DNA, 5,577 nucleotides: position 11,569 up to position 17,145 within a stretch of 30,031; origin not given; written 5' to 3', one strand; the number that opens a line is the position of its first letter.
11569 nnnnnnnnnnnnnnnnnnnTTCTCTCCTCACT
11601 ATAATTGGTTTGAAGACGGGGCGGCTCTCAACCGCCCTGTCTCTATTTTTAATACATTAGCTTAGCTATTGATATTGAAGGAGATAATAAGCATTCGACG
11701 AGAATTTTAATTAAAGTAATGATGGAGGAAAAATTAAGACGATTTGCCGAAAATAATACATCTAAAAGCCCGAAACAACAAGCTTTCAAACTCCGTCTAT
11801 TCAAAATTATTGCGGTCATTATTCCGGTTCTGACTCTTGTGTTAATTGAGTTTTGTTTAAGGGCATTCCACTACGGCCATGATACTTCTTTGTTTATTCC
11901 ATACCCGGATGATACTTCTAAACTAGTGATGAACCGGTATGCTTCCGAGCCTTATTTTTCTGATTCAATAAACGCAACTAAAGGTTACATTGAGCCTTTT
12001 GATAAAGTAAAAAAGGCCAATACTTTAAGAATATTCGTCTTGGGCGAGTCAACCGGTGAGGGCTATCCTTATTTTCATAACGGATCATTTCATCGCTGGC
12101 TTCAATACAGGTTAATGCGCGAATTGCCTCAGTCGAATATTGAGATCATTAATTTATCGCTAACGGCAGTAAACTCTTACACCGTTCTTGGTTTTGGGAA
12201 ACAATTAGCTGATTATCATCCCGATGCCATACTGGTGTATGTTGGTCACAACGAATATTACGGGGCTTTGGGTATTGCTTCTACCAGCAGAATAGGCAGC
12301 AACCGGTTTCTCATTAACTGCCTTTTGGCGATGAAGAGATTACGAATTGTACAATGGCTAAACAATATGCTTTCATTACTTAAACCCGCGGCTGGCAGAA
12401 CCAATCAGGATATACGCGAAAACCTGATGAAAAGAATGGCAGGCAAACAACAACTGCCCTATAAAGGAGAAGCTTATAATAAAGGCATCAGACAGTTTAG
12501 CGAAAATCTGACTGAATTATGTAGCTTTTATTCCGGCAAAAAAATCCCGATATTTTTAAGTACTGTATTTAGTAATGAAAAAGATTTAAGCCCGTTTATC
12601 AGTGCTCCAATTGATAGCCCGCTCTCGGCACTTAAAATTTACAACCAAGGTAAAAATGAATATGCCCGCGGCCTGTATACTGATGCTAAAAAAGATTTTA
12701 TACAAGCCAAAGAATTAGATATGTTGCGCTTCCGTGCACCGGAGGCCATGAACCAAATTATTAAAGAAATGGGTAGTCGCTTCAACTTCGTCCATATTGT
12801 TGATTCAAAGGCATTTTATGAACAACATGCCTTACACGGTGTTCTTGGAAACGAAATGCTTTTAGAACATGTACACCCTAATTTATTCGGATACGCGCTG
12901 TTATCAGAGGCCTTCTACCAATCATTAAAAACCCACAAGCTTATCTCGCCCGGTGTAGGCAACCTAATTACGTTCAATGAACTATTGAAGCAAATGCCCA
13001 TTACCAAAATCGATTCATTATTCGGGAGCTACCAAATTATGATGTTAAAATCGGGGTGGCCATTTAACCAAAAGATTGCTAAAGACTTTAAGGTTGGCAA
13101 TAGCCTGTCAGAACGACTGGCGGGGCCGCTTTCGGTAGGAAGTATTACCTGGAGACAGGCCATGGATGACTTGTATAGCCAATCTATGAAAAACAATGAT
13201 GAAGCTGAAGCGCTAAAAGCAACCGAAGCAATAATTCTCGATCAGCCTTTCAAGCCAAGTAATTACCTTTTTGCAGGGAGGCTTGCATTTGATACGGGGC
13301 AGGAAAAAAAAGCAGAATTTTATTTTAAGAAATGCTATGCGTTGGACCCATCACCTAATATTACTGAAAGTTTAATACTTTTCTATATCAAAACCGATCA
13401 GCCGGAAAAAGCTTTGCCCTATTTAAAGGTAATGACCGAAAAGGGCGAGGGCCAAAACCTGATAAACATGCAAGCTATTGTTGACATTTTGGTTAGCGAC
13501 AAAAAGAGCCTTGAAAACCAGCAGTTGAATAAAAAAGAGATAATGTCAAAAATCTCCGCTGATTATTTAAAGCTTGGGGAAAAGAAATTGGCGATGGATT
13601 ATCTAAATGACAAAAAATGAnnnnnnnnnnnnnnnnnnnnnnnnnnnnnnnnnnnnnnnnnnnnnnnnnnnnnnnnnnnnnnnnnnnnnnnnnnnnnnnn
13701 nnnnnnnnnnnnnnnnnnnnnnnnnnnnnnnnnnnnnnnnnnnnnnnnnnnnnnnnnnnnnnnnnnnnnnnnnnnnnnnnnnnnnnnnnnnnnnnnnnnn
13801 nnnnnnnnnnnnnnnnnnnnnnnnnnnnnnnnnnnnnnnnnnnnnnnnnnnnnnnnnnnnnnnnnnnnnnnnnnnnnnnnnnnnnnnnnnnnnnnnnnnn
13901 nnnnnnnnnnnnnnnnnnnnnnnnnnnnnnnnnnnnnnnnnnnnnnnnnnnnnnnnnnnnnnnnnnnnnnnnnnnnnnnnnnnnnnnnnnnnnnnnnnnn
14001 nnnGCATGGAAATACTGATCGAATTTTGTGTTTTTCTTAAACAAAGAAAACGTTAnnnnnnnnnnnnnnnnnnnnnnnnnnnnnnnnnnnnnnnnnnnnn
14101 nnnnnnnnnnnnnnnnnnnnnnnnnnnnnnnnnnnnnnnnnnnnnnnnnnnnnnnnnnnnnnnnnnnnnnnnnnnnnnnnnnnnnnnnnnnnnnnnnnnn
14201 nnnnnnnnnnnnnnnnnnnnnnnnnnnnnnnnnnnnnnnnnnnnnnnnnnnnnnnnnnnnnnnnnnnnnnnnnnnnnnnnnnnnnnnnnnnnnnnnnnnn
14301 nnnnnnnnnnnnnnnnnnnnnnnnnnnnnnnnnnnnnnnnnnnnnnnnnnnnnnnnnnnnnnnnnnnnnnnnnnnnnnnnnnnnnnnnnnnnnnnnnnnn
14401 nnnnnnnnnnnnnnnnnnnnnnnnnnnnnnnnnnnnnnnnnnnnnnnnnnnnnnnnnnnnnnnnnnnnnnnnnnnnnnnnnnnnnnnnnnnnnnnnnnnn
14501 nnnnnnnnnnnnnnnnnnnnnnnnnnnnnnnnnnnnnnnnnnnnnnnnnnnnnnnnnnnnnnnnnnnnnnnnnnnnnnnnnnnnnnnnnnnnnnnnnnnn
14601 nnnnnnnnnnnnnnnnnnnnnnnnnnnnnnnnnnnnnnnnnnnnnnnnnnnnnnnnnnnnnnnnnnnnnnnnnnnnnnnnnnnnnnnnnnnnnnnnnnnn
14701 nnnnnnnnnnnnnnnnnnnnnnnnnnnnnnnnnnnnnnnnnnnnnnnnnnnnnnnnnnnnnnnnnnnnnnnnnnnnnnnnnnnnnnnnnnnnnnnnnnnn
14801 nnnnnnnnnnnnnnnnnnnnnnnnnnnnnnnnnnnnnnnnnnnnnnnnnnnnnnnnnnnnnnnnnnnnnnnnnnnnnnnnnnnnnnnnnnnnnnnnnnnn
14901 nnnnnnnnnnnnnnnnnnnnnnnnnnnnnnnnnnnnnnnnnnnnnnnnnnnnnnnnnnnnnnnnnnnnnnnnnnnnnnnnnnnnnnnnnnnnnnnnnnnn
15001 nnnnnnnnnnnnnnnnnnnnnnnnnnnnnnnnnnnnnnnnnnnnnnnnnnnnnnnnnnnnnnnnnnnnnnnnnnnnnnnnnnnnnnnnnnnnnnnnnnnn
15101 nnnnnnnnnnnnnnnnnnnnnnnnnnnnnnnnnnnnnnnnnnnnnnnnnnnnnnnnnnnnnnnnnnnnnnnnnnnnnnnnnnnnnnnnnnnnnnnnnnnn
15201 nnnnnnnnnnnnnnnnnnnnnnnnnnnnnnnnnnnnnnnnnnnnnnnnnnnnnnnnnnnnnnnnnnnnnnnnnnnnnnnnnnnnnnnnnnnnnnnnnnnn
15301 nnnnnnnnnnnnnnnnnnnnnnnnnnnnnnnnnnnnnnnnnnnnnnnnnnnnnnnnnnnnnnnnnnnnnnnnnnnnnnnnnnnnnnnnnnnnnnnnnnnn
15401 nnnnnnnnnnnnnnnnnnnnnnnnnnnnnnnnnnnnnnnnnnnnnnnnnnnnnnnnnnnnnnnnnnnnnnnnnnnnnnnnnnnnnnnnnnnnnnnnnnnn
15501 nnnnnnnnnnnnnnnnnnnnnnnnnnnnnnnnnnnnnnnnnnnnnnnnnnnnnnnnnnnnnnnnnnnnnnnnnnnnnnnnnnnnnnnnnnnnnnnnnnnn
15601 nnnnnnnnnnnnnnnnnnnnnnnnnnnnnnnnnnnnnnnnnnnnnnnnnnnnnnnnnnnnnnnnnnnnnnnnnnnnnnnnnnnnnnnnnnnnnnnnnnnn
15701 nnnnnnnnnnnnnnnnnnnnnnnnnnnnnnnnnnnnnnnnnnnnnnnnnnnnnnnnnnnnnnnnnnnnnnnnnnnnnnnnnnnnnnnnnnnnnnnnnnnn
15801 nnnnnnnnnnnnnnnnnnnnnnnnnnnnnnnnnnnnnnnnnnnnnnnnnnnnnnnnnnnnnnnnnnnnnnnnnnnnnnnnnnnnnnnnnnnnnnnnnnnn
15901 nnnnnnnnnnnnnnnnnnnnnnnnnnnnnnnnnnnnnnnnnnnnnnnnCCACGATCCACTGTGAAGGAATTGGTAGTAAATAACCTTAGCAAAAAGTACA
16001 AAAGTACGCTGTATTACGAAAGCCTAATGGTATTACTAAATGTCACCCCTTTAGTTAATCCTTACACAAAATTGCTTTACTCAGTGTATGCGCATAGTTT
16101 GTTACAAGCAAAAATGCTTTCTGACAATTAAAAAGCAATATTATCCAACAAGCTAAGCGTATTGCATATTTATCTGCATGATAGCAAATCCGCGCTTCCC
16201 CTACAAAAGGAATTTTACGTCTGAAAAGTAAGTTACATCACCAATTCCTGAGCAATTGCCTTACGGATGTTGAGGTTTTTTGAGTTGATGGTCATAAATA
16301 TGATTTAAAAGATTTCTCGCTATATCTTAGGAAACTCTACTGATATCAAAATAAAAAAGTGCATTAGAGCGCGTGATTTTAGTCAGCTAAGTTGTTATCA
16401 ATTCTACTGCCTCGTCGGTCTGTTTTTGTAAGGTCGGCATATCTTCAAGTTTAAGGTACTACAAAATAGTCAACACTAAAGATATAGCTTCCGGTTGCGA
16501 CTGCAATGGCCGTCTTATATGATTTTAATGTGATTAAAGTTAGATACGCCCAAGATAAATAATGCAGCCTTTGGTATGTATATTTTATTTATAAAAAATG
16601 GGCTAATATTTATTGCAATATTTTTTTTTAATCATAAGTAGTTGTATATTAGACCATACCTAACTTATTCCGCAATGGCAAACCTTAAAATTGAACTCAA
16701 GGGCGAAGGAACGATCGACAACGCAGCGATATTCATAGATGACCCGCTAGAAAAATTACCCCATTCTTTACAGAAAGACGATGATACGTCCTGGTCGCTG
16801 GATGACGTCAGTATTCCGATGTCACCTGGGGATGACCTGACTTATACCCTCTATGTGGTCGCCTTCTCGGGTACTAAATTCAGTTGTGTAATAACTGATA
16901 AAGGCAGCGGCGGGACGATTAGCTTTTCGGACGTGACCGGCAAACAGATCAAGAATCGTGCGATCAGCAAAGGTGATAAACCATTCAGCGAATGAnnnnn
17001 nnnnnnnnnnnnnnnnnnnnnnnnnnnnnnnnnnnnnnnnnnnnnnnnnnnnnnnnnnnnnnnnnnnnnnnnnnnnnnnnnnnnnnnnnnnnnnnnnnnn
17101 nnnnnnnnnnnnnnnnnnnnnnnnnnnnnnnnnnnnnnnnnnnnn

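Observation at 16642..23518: Ten-gene, tightly coupled, compositionally distinct operon: envelope proteins, a His-Me nuclease and an NdpA-like DNA binder (candidate undescribed defence or conflict system)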

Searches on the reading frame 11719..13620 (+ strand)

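Call 79: search_protein_families(library=pfam, proteins=[window:11719-13620:+], max_evalue=0.01)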
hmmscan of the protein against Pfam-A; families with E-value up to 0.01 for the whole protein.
window:11719-13620:+ (633 aa): 3 families
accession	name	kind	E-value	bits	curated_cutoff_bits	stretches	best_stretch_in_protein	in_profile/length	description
PF13472.12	Lipase_GDSL_2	-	1.2e-08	36.1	32.9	1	107-272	1-143/178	GDSL-like Lipase/Acylhydrolase family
PF07719.23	TPR_2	-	5.2e-05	23.5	27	0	518-545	6-33/34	Tetratricopeptide repeat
PF13181.12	TPR_8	-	0.00061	20.2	25.7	1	516-545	4-33/34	Tetratricopeptide repeat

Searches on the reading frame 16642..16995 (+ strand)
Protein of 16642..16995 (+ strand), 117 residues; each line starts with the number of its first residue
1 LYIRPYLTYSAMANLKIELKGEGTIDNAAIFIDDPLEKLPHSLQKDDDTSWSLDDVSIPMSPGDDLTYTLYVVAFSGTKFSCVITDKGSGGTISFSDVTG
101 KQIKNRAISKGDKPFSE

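Call 3: search_protein_families(library=pfam, proteins=[window:16642-16995:+], max_evalue=1)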
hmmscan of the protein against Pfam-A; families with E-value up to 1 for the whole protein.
window:16642-16995:+ (117 aa): 0 families

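Call 4: search_protein_families(library=padloc, proteins=[window:16642-16995:+], max_evalue=1)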
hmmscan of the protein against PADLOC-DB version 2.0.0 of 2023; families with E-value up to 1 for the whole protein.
window:16642-16995:+ (117 aa): 0 families

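Call 5: search_protein_families(library=ncbifam, proteins=[window:16642-16995:+], max_evalue=1)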
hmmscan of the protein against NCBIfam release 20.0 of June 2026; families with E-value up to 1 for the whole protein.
window:16642-16995:+ (117 aa): 0 families

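Call 7: search_protein_families(library=phrogs, proteins=[window:16642-16995:+], max_evalue=0.1)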
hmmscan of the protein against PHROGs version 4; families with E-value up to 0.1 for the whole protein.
window:16642-16995:+ (117 aa): 0 families

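Call 79: search_protein_families(library=pfam, proteins=[window:16675-16995:+], max_evalue=0.01)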
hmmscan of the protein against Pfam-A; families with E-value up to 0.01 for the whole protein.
window:16675-16995:+ (106 aa): 0 families
